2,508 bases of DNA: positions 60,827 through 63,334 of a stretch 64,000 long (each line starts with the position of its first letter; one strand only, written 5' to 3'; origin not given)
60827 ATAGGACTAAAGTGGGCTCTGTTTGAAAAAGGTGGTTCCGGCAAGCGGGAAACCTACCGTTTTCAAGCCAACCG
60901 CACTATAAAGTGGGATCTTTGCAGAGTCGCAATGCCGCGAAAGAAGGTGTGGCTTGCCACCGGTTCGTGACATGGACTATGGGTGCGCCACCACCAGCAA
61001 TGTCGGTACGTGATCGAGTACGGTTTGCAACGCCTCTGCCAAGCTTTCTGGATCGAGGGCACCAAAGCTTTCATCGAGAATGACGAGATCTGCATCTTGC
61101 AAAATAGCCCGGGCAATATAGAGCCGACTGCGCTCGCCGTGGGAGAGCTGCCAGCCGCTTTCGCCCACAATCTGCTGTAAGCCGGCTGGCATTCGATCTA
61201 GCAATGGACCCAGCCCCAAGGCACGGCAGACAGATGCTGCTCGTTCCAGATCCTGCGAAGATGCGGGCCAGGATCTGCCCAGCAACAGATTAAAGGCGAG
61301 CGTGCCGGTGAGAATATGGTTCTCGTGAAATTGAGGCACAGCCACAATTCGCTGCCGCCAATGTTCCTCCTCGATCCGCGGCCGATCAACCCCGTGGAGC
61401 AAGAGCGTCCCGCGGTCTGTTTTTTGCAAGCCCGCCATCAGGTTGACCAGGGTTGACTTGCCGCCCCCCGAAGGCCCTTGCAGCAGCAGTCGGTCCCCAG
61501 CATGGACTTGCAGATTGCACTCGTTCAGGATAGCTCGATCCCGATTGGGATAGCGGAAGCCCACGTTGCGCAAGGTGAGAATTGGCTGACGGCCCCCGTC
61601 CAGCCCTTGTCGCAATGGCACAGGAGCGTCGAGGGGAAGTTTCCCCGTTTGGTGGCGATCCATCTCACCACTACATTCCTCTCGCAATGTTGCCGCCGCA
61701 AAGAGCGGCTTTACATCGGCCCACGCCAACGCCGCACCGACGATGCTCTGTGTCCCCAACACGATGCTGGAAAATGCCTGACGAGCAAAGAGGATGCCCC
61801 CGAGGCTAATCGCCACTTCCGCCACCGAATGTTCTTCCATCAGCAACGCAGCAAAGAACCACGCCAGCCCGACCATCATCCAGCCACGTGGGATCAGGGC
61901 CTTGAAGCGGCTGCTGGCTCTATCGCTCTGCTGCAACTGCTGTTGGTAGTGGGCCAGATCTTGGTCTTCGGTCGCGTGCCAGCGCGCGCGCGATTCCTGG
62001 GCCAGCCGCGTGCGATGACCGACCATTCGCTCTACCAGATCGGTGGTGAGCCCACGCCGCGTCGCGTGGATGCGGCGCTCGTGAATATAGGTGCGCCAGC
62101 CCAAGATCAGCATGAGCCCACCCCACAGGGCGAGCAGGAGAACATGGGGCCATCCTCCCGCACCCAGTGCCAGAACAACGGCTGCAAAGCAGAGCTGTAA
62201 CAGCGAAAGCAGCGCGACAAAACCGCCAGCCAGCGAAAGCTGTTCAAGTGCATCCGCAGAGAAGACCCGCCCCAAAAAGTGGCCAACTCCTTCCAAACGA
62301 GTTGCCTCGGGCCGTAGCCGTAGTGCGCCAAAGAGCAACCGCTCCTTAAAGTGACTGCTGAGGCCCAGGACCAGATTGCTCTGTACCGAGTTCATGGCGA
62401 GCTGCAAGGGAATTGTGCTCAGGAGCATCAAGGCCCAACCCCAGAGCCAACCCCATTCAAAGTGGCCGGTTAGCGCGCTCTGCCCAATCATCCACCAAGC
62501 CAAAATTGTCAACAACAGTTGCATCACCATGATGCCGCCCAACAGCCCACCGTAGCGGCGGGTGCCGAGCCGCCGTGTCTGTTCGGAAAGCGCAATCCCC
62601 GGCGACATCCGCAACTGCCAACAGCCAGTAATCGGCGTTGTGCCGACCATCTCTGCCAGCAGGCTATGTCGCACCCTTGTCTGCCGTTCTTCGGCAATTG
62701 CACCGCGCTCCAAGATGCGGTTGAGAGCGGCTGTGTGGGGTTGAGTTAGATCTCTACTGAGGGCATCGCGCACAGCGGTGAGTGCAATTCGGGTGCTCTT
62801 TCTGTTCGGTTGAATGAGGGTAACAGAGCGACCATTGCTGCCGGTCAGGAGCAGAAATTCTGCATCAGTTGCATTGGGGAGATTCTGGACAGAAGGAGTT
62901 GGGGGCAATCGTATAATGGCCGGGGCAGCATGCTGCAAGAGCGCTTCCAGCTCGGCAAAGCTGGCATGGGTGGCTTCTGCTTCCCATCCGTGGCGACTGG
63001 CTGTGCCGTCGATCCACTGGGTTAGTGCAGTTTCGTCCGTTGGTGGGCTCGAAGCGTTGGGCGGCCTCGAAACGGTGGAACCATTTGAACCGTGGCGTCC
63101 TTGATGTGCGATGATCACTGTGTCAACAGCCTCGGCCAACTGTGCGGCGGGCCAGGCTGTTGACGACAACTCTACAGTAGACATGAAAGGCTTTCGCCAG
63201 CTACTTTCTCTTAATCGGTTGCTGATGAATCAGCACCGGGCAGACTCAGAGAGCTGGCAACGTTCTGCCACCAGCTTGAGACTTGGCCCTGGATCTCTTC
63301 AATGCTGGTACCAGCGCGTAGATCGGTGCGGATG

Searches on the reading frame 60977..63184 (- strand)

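Call 4: search_protein_families(library=pfam, proteins=[window:60977-63184:-], max_evalue=0.01)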
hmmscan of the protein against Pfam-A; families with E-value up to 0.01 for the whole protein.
window:60977-63184:- (735 aa): 2 families
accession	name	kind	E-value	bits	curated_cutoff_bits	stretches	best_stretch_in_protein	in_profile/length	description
PF00005.33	ABC_tran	-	2.1e-23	83.8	25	1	553-706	1-135/137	ABC transporter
PF13555.12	AAA_29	-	0.007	16.5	27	0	559-580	18-39/61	P-loop containing region of AAA domain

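Call 74: search_protein_families(library=pfam, proteins=[window:60977-63184:-], max_evalue=1)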
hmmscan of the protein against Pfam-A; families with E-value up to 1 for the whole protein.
window:60977-63184:- (735 aa): 6 families
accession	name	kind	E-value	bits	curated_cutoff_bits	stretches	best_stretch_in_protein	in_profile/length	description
PF00005.33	ABC_tran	-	2.1e-23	83.8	25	1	553-706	1-135/137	ABC transporter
PF13555.12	AAA_29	-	0.007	16.5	27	1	559-580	18-39/61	P-loop containing region of AAA domain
PF03193.22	RsgA_GTPase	-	0.036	14.3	30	1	563-587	106-130/174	RsgA GTPase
PF07728.20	AAA_5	-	0.14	12.6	22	1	566-587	2-23/139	AAA domain (dynein-related subfamily)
PF03266.21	NTPase_1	-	0.19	12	23.9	0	691-734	90-133/168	NTPase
PF13558.12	SbcC_Walker_B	-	0.2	12.4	27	1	697-721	63-87/90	SbcC/RAD50-like, Walker B motif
